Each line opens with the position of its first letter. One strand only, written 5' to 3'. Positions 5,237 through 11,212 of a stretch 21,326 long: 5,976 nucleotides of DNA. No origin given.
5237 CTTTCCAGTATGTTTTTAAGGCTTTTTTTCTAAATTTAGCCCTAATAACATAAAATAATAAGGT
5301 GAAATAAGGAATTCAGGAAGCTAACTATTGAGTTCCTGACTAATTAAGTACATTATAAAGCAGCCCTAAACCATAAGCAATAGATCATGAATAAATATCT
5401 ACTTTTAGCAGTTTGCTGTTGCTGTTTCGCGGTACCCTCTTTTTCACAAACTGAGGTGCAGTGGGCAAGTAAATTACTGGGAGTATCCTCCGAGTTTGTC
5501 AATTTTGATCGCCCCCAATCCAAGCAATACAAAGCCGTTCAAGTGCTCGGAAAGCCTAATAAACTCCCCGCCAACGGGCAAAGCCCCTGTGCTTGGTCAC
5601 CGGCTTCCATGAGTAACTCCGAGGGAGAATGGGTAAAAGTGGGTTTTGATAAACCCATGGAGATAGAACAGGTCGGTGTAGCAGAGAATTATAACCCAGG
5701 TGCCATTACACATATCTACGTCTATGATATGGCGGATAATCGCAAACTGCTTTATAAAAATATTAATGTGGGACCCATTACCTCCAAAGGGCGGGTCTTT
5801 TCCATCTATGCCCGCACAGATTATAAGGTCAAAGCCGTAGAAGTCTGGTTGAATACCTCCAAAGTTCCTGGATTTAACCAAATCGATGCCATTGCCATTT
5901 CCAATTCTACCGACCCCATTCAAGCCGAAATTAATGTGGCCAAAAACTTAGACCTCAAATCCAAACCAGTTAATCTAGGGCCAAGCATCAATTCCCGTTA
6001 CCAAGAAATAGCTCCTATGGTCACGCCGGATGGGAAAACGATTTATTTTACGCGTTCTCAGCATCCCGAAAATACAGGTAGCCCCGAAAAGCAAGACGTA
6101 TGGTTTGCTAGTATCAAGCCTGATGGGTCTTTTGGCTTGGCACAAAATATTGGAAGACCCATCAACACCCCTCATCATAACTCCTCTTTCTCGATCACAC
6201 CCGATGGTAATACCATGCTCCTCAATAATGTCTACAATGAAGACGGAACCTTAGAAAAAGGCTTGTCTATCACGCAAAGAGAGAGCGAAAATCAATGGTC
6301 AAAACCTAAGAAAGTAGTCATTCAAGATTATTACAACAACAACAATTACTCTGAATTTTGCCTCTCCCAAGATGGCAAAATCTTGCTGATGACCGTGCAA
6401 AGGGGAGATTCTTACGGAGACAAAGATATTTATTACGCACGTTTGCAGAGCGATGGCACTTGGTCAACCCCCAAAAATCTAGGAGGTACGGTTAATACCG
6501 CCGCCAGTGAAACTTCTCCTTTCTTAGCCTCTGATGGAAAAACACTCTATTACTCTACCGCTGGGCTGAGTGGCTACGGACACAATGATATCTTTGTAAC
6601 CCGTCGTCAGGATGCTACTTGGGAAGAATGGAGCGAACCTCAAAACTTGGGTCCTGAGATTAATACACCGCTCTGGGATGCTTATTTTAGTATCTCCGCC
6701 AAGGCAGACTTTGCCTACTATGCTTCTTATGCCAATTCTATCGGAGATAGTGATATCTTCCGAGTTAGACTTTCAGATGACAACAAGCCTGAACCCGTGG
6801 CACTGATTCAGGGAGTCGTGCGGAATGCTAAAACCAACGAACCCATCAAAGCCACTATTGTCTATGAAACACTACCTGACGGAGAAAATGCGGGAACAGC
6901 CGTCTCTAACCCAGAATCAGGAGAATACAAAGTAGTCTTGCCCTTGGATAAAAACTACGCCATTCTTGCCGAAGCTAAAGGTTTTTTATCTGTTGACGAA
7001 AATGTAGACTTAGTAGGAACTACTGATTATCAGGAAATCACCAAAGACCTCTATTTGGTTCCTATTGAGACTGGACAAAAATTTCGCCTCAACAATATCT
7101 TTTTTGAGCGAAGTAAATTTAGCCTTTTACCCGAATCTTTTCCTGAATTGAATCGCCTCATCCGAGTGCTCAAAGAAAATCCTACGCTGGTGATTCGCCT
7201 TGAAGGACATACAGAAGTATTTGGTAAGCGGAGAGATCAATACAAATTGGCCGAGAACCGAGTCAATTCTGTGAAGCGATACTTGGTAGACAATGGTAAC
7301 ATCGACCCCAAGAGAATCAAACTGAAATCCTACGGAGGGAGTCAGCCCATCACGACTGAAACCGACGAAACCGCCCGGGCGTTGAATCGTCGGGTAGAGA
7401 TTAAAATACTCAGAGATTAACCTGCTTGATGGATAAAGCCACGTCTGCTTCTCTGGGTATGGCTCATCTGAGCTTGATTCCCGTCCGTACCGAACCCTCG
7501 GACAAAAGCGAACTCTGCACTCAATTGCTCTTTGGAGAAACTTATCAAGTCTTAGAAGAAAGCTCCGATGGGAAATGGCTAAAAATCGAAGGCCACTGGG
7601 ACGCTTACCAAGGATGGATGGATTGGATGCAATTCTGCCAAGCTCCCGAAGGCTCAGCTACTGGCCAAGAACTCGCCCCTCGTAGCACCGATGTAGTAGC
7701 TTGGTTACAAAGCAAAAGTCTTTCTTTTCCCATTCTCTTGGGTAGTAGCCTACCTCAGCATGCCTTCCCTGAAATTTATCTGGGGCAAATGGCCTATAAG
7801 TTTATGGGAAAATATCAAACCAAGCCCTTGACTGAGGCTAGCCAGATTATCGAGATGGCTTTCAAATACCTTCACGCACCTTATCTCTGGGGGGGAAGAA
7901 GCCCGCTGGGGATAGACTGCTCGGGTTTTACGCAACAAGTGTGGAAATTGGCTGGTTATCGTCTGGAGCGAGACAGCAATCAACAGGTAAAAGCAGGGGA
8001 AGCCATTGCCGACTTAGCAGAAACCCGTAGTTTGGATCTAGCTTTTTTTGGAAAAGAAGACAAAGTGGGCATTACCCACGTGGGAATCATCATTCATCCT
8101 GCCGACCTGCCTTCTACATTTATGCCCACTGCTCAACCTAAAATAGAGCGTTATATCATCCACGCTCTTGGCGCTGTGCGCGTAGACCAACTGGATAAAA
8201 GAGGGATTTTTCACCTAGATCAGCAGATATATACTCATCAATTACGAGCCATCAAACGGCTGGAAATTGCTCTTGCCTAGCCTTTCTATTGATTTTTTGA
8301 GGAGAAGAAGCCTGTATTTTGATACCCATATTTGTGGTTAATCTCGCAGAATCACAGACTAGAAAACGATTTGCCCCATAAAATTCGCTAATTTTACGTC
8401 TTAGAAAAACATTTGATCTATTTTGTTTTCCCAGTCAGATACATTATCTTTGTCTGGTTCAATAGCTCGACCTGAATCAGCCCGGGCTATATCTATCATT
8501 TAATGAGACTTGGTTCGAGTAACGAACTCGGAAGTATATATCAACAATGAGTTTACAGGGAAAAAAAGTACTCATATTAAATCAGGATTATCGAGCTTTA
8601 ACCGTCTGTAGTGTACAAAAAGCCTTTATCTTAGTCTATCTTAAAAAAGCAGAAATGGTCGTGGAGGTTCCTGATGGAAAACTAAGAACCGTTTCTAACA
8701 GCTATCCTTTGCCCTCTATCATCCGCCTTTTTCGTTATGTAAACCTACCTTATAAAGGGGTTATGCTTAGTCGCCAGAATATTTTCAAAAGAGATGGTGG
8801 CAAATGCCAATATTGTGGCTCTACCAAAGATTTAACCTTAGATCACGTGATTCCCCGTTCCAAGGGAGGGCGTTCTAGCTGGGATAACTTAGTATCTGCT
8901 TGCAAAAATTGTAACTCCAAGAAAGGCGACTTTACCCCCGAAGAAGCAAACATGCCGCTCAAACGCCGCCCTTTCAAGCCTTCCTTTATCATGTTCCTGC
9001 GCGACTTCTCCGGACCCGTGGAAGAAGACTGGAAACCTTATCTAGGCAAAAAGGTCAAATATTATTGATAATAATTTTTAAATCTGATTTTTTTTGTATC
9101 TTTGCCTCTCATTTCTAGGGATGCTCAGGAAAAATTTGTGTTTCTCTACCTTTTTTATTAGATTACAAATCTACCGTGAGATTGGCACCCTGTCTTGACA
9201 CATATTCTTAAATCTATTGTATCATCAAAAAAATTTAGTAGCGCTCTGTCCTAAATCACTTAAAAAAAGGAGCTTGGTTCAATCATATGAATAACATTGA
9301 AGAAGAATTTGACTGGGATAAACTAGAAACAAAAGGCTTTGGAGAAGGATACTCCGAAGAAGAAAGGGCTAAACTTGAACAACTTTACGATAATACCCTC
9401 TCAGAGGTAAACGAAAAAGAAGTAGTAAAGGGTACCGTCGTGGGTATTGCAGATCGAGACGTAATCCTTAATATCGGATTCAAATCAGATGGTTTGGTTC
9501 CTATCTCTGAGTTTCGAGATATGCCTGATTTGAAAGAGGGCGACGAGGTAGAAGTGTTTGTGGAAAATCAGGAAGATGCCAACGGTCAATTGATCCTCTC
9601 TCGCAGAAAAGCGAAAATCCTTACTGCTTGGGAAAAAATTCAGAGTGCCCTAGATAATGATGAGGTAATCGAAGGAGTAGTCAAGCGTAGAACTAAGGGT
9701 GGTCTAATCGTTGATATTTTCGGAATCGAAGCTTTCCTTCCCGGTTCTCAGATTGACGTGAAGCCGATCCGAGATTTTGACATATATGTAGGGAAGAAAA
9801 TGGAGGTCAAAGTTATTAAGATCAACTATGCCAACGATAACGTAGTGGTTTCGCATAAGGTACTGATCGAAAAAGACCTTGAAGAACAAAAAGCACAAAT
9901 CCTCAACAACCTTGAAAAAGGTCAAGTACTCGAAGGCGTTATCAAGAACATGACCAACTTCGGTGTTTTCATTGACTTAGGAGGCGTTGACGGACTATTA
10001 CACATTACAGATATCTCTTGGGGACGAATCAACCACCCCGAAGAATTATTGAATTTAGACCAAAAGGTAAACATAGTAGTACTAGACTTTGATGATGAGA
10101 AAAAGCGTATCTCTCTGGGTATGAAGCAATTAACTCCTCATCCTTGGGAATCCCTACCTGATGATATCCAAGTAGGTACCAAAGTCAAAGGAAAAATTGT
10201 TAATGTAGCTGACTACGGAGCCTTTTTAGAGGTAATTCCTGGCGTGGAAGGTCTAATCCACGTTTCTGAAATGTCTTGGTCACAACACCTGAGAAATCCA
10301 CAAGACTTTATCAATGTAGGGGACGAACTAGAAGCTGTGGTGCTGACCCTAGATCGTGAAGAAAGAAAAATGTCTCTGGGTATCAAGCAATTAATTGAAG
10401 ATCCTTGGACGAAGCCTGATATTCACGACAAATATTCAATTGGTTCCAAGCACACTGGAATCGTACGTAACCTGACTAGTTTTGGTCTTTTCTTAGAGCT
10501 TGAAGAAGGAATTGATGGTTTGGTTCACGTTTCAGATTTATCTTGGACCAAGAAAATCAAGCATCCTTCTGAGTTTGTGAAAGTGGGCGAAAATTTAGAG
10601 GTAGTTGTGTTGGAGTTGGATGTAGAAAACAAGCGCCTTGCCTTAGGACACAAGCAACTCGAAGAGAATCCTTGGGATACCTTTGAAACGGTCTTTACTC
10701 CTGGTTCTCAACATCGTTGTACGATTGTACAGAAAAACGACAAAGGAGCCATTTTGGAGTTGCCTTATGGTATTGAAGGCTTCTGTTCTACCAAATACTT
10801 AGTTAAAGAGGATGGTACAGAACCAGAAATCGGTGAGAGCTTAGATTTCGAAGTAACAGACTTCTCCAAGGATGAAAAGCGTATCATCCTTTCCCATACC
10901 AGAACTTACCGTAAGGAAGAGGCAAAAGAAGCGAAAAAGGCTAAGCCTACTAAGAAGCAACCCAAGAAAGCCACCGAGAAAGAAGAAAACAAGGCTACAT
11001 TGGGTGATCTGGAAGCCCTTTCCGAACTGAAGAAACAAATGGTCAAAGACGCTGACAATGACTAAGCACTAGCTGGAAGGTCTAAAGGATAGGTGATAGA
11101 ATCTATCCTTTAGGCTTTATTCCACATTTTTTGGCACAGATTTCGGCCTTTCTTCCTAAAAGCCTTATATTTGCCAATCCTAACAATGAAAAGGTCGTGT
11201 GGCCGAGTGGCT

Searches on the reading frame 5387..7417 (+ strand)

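Call 7: search_protein_families(library=pfam, proteins=[window:5387-7417:+], max_evalue=0.001)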
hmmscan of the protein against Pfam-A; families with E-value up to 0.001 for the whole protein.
window:5387-7417:+ (677 aa): 3 families
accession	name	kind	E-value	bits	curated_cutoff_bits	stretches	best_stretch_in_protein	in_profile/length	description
PF07676.18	PD40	-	4.8e-19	68.2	20.9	1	197-226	1-30/38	WD40-like Beta Propeller Repeat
PF00691.25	OmpA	-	1.2e-16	61.3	27.2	1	572-668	1-98/98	OmpA family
PF13620.12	CarboxypepD_reg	-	0.00034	21.3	32.3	1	474-543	2-70/82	Carboxypeptidase regulatory-like domain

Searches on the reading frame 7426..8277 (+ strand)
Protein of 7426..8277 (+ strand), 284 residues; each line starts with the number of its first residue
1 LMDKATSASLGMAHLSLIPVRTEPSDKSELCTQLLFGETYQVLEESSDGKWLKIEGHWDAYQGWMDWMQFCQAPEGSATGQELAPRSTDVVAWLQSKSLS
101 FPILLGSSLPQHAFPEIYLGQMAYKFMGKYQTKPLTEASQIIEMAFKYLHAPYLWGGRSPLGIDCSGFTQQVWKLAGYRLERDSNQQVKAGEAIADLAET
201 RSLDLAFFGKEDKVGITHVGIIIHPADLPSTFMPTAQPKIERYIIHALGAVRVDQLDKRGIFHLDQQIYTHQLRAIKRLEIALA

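Call 7: search_protein_families(library=pfam, proteins=[window:7426-8277:+], max_evalue=0.001)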
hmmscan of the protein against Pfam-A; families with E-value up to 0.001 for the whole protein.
window:7426-8277:+ (284 aa): 3 families
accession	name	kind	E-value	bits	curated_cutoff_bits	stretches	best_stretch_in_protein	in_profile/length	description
PF00877.26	NLPC_P60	-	4.9e-15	55.8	23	1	152-240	3-73/105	NlpC/P60 family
PF18348.7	SH3_16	-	7e-12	45.4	25.8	1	20-65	1-44/49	Bacterial dipeptidyl-peptidase Sh3 domain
PF08239.17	SH3_3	-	3.7e-07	30.7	27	1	19-65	4-48/54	Bacterial SH3 domain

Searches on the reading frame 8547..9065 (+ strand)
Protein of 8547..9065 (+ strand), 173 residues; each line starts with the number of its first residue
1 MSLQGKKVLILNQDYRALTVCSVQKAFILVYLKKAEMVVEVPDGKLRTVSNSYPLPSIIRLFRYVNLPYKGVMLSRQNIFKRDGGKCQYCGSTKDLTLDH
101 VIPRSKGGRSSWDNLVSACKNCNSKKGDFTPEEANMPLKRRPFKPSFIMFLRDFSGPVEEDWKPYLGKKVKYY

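Call 7: search_protein_families(library=pfam, proteins=[window:8547-9065:+], max_evalue=0.001)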
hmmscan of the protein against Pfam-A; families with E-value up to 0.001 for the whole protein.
window:8547-9065:+ (173 aa): 3 families
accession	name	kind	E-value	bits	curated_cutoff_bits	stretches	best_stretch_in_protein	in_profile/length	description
PF14279.12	HNH_5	-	2.1e-17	63.2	27.5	1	87-137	1-54/56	HNH endonuclease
PF01844.29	HNH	-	2.9e-17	63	21.4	1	87-128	1-46/47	HNH endonuclease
PF13395.12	HNH_4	-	3.4e-06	27.4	22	1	94-131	16-53/54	HNH endonuclease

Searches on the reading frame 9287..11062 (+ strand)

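Call 7: search_protein_families(library=pfam, proteins=[window:9287-11062:+], max_evalue=0.001)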
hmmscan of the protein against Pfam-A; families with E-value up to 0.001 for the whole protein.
window:9287-11062:+ (592 aa): 5 families
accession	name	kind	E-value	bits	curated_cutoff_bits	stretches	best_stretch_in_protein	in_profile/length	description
PF00575.29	S1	-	3.2e-83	274.6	22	6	295-367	3-74/74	S1 RNA binding domain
PF23459.1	S1_RRP5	-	2.9e-25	89.1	27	2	386-451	4-68/72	RRP5 S1 domain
PF13509.12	S1_2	-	4e-10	40.1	21.8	0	47-92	5-48/61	S1 domain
PF21710.3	Spt6_S1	-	2.2e-05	25.1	27.5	0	300-364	20-84/91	Spt6, S1/OB domain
PF24353.1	DUF7513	-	0.00085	19.6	27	0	76-99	13-37/81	Domain of unknown function (DUF7513)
